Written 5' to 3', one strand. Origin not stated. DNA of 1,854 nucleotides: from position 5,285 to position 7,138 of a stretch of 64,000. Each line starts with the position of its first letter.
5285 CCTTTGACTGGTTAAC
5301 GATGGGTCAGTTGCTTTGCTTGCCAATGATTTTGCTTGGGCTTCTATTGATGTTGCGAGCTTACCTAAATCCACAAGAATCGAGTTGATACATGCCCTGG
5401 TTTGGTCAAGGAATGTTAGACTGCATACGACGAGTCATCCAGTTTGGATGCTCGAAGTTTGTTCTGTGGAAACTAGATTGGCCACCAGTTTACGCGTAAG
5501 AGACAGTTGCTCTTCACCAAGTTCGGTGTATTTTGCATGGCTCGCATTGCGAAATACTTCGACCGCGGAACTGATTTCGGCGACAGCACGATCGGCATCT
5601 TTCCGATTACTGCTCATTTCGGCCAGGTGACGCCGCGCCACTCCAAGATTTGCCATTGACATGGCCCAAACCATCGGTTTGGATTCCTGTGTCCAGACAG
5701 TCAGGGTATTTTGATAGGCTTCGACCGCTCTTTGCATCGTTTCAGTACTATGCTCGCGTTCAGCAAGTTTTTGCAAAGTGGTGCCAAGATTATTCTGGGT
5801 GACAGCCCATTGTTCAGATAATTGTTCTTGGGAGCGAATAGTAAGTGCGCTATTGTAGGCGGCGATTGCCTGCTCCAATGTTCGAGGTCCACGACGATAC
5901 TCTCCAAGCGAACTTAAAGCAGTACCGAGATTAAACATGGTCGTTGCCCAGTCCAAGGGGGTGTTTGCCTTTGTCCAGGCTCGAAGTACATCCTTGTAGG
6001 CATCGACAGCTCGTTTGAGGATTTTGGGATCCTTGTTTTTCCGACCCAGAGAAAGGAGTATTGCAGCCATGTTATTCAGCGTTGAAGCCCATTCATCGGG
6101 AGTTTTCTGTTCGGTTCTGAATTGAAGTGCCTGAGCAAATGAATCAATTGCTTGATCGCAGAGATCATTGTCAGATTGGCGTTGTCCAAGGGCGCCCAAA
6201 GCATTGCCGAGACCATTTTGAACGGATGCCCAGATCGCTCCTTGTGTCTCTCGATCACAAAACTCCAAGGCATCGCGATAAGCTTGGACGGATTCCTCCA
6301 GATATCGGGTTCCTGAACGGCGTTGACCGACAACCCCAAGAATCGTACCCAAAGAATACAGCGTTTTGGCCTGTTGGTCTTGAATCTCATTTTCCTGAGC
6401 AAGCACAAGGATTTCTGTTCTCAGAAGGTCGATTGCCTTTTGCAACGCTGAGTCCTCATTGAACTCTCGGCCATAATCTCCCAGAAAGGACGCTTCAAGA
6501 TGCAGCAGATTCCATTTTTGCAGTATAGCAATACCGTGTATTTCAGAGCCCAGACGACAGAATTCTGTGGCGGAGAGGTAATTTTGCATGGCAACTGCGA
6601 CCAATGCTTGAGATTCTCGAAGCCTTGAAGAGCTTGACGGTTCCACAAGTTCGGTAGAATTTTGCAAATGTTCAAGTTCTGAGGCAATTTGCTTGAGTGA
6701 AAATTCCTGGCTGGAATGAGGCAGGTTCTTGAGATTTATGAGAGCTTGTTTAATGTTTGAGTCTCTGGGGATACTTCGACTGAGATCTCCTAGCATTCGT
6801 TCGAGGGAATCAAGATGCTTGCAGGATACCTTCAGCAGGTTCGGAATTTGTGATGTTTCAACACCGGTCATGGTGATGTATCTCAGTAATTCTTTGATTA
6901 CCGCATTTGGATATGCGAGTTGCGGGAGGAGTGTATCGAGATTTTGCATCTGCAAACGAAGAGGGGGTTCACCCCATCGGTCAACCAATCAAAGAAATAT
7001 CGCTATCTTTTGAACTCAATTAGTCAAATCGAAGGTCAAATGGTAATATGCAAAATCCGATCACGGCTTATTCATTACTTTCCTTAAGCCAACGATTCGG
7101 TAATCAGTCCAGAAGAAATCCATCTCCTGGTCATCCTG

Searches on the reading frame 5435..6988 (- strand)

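Call 13: search_protein_families(library=pfam, proteins=[window:5435-6988:-], max_evalue=0.001)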
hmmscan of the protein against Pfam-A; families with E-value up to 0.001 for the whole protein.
window:5435-6988:- (517 aa): 7 families
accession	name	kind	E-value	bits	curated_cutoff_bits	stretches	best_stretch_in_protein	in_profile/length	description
PF13374.12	TPR_10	-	7.7e-13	48.4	27.5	0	300-335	1-36/42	Tetratricopeptide repeat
PF13424.12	TPR_12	-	1.3e-08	35.3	30.1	0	371-426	19-76/77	Tetratricopeptide repeat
PF13181.12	TPR_8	-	2.5e-05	24.5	25.7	0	398-427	4-33/34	Tetratricopeptide repeat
PF09986.15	DUF2225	-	0.00011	22.5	21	0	367-439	89-162/214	Uncharacterized protein conserved in bacteria (DUF2225)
PF00515.34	TPR_1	-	0.00028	21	27.8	0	372-385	18-31/34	Tetratricopeptide repeat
PF17363.7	DUF5388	-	0.00069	20.4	26.1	0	262-304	18-59/64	Family of unknown function (DUF5388)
PF24885.1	TPR_NPHP3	-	0.00094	19.1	100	0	260-334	98-174/239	Nephrocystin-3 TPR domain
